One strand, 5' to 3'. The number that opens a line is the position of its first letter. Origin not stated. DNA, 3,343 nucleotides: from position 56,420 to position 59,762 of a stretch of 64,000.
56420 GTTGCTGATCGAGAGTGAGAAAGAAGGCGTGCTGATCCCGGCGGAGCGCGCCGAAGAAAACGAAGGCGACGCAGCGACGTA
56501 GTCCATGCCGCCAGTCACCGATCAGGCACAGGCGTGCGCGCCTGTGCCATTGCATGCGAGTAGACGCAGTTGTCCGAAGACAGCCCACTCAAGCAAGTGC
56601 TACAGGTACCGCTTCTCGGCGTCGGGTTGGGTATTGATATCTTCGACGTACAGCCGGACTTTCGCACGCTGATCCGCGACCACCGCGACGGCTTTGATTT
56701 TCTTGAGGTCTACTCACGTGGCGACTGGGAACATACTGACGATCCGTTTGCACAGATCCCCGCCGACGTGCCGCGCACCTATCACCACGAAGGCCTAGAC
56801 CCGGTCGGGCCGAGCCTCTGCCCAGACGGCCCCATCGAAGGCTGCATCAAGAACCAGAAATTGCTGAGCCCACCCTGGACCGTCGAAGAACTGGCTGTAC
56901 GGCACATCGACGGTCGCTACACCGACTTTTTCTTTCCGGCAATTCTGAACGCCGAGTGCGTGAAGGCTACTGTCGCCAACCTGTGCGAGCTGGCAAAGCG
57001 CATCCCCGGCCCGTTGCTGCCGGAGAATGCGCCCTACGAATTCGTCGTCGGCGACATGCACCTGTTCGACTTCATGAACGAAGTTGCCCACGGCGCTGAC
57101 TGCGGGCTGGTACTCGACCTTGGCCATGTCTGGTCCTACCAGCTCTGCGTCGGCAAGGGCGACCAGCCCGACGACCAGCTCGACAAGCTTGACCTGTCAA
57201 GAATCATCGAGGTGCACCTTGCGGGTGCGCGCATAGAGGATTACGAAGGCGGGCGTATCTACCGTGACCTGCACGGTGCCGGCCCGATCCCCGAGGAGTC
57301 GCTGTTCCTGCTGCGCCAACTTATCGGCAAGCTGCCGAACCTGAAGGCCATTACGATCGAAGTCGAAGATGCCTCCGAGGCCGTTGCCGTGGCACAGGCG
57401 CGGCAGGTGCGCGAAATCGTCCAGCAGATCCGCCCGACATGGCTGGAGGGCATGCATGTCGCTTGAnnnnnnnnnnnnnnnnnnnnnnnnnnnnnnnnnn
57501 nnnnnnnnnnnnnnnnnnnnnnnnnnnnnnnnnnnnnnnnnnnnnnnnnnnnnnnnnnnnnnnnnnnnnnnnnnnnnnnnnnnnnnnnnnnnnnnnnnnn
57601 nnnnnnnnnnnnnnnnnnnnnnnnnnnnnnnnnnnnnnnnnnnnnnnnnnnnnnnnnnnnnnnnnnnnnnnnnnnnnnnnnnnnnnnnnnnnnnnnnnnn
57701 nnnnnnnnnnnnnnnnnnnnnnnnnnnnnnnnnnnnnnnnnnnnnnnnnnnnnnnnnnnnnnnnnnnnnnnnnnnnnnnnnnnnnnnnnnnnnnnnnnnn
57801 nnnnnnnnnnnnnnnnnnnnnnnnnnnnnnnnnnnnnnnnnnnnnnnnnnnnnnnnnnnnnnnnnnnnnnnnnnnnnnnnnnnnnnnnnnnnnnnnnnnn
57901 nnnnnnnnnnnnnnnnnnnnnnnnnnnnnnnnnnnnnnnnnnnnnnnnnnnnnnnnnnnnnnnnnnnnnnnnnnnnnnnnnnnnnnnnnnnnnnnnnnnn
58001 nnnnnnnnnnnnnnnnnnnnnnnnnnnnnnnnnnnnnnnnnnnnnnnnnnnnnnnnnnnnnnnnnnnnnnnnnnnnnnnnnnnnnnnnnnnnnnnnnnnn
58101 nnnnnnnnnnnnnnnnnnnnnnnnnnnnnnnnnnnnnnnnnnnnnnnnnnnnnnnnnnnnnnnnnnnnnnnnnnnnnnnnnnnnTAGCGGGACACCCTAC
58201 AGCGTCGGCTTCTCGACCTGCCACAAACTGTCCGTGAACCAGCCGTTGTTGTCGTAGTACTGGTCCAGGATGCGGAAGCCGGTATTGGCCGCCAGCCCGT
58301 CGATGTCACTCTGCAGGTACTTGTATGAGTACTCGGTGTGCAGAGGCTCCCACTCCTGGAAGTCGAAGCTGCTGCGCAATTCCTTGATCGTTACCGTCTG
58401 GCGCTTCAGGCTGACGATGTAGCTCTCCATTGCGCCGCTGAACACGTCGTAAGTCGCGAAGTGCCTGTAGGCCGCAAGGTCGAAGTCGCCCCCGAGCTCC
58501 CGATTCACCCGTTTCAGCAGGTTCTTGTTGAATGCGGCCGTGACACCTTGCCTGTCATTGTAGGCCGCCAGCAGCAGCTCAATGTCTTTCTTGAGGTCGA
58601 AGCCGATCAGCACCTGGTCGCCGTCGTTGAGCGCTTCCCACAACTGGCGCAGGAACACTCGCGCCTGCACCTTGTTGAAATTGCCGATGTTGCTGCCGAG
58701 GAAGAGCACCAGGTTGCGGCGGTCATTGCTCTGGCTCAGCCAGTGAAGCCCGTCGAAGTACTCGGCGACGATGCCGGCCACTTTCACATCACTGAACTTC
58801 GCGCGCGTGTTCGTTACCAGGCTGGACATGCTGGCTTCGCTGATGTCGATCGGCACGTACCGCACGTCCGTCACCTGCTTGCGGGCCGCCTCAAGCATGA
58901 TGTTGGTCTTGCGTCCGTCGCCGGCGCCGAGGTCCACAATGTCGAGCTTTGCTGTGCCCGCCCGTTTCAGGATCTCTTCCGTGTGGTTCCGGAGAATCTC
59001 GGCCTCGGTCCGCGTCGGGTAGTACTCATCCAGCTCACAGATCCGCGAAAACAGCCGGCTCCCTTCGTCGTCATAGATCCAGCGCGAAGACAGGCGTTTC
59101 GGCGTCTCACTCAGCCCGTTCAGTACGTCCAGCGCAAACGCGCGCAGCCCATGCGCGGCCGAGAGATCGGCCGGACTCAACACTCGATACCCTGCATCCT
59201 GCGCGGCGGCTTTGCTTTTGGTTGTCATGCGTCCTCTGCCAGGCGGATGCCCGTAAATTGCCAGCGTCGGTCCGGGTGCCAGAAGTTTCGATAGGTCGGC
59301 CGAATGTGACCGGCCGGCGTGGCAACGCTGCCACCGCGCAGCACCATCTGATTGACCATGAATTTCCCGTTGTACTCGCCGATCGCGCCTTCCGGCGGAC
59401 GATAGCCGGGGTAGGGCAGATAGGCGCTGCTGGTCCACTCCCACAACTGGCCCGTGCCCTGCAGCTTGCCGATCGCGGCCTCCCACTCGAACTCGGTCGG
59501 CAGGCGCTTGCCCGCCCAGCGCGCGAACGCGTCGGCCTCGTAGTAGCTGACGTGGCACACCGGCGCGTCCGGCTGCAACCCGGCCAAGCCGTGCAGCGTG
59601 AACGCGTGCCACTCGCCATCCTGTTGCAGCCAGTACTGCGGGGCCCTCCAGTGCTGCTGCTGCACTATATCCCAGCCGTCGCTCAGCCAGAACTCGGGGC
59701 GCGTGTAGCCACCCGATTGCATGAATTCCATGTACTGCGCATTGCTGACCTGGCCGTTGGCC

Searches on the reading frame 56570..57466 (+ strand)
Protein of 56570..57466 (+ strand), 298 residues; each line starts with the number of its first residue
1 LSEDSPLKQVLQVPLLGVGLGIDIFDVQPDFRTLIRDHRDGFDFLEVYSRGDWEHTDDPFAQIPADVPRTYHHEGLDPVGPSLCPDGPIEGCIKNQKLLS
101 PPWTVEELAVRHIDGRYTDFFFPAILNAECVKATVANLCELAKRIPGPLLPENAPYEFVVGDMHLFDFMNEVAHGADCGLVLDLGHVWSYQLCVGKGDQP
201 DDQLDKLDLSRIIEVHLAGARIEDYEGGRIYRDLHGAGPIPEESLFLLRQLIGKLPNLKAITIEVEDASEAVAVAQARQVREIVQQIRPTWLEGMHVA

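Call 44: search_protein_families(library=pfam, proteins=[window:56570-57466:+], max_evalue=0.01)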
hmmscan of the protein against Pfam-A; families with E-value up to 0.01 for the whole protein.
window:56570-57466:+ (298 aa): 2 families
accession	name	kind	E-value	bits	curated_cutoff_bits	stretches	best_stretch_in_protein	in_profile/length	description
PF05114.20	MbnB_TglH_ChrH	-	5.9e-18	65.5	25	1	36-273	15-249/263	RiPP precursor modification enzyme MbnB/TglH/ChrH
PF01261.30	AP_endonuc_2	-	0.0011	19.1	31.1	1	134-246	104-213/249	Xylose isomerase-like TIM barrel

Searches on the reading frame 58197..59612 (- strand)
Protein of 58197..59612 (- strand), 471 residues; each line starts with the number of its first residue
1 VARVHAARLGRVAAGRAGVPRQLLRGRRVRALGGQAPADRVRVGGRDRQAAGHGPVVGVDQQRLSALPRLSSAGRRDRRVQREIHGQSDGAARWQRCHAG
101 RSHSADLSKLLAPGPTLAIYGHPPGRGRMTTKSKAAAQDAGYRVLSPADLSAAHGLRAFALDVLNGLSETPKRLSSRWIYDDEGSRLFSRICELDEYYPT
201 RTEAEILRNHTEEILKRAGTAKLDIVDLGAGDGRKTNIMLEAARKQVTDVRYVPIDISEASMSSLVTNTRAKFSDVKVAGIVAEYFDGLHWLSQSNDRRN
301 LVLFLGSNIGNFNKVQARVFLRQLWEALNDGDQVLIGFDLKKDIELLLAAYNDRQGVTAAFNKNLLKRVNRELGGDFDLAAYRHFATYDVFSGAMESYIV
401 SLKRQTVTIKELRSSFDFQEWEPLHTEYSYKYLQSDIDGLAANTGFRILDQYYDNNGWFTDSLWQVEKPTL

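Call 44: search_protein_families(library=pfam, proteins=[window:58197-59612:-], max_evalue=0.01)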
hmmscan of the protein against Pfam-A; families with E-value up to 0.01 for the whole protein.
window:58197-59612:- (471 aa): 2 families
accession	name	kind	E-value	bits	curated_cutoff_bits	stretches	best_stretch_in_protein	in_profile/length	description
PF10017.15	Methyltransf_33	-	1.2e-103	346.8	23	1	161-465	3-303/304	Histidine-specific methyltransferase, SAM-dependent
PF13847.12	Methyltransf_31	-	0.0035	17.5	27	1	223-276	5-56/145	Methyltransferase domain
